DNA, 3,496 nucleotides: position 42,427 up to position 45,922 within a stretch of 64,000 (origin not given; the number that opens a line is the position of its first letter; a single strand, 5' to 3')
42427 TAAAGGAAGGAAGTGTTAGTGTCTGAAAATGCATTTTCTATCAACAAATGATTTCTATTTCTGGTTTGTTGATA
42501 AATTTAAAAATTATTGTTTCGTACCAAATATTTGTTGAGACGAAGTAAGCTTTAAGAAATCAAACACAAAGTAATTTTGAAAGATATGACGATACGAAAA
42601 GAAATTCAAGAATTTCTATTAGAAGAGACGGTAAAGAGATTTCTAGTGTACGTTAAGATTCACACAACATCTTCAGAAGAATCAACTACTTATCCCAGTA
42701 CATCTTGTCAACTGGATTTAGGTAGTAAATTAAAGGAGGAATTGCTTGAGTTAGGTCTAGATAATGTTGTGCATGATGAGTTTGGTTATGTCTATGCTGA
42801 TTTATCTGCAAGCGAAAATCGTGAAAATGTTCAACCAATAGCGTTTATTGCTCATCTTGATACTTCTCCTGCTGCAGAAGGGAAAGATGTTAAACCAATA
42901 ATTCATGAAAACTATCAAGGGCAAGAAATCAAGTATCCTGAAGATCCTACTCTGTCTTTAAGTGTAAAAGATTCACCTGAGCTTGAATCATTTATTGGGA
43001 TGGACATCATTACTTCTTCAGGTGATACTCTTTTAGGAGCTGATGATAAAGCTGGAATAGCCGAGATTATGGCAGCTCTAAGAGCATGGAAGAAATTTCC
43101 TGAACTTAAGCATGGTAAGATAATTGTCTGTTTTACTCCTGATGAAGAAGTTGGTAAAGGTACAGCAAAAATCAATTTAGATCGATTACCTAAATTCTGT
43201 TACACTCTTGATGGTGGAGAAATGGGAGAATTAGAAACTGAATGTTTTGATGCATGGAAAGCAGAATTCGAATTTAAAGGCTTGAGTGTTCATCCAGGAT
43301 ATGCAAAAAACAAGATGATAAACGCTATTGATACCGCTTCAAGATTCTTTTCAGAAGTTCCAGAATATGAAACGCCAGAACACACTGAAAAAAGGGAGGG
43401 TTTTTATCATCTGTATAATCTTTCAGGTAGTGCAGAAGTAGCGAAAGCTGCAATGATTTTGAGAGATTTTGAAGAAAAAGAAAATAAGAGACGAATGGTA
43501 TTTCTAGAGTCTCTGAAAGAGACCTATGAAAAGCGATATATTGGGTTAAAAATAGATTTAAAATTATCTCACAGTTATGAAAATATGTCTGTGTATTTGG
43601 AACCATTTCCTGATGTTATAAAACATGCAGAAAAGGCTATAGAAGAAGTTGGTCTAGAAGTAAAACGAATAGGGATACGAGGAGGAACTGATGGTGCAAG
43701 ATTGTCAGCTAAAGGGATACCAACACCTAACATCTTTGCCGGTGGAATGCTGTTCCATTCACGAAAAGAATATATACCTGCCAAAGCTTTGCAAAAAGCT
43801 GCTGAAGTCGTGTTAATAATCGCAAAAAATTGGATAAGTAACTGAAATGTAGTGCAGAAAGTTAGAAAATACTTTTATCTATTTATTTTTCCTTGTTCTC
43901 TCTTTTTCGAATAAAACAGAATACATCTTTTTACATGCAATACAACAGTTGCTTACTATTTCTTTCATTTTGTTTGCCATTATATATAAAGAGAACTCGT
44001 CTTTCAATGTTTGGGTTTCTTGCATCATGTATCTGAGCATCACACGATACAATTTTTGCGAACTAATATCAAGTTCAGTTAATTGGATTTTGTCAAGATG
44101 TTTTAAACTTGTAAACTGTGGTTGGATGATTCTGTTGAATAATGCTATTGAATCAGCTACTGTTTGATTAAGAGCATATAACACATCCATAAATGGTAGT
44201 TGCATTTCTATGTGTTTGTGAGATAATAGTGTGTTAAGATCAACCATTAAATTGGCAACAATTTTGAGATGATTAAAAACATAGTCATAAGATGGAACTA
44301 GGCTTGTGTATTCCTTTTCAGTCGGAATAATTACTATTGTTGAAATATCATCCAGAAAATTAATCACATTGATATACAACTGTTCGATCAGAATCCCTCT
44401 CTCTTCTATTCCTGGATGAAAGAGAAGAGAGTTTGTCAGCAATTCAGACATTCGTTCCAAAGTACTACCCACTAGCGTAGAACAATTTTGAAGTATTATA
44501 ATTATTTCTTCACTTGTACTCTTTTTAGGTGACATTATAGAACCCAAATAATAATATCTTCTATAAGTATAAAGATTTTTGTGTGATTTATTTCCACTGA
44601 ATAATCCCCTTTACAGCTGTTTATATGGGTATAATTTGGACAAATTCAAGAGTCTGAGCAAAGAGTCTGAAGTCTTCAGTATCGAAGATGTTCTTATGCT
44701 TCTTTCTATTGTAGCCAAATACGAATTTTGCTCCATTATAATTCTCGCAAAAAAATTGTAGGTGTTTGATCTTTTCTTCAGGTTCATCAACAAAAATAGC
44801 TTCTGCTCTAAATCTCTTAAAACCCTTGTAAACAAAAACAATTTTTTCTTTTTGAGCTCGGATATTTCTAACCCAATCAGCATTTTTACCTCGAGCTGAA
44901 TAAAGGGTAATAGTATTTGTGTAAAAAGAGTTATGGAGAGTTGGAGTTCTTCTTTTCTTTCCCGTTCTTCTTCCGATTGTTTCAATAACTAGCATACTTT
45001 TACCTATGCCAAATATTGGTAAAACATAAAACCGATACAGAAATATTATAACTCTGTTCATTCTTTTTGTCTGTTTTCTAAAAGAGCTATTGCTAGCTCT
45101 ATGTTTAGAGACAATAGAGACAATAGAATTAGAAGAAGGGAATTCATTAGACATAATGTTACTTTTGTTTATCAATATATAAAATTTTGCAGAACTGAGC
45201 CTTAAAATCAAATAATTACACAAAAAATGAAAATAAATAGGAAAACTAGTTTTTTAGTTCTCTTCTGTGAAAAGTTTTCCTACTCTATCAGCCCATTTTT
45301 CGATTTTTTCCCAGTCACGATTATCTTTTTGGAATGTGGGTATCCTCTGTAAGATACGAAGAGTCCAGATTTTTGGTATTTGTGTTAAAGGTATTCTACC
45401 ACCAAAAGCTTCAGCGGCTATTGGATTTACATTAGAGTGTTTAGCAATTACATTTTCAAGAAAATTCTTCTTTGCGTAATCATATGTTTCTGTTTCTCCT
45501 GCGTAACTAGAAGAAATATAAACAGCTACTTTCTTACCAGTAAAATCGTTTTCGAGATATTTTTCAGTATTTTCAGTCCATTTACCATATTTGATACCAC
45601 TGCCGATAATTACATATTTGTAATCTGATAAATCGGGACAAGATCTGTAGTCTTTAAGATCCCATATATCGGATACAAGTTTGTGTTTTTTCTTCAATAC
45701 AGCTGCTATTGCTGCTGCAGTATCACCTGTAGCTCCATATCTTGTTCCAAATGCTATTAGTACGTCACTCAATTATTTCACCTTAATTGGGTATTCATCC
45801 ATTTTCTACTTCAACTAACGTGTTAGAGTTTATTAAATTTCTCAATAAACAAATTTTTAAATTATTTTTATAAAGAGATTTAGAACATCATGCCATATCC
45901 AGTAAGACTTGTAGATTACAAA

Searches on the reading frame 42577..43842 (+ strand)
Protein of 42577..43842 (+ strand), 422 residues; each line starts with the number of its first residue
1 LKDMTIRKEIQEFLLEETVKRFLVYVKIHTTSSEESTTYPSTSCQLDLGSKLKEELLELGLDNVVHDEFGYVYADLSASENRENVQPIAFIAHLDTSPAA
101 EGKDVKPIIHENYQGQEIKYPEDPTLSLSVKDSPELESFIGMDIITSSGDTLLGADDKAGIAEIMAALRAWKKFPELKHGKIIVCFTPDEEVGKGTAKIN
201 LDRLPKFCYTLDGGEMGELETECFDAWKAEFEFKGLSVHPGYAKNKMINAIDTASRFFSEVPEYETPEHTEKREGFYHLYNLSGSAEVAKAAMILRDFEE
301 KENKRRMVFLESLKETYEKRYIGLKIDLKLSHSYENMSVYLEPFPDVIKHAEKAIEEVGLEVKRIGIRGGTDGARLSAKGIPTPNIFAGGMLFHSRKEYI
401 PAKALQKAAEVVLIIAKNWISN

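Call 25: search_protein_families(library=pfam, proteins=[window:42577-43842:+], max_evalue=0.01)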
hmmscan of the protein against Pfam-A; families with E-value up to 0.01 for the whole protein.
window:42577-43842:+ (422 aa): 3 families
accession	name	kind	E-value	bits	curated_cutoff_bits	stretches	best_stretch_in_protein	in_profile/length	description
PF01546.33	Peptidase_M20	-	9.6e-16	58.7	24.6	1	155-416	34-204/206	Peptidase family M20/M25/M40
PF07687.19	M20_dimer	-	2.3e-08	34.4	21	1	227-303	7-87/107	Peptidase dimerisation domain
PF05343.19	Peptidase_M42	-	1.6e-05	24.6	23.2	0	156-216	134-193/292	M42 glutamyl aminopeptidase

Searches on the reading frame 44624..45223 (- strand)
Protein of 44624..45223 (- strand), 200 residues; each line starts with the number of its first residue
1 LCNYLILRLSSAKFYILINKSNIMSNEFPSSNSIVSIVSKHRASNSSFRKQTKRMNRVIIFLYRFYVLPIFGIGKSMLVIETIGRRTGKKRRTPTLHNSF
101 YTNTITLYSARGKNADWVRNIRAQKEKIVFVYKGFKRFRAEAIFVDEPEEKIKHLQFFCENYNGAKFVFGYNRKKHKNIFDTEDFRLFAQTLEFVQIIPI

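Call 7: search_protein_families(library=pfam, proteins=[window:44624-45223:-], max_evalue=0.01)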
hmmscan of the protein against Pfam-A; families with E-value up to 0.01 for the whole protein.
window:44624-45223:- (200 aa): 1 family
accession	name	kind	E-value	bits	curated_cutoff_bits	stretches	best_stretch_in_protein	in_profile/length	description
PF04075.20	F420H2_quin_red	-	1.4e-06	28.9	22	1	74-150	22-99/130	F420H(2)-dependent quinone reductase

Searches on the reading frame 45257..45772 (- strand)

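Call 7: search_protein_families(library=pfam, proteins=[window:45257-45772:-], max_evalue=0.01)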
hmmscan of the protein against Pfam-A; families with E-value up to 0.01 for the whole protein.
window:45257-45772:- (172 aa): 3 families
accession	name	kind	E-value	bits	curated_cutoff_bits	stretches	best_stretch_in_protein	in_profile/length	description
PF12724.12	Flavodoxin_5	-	2.3e-13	51.1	27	1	5-131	1-122/145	Flavodoxin domain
PF12641.12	Flavodoxin_3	-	0.00017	21.9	27.5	1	6-111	2-99/160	Flavodoxin domain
PF00258.30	Flavodoxin_1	-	0.0048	17.5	25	1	6-102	1-107/143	Flavodoxin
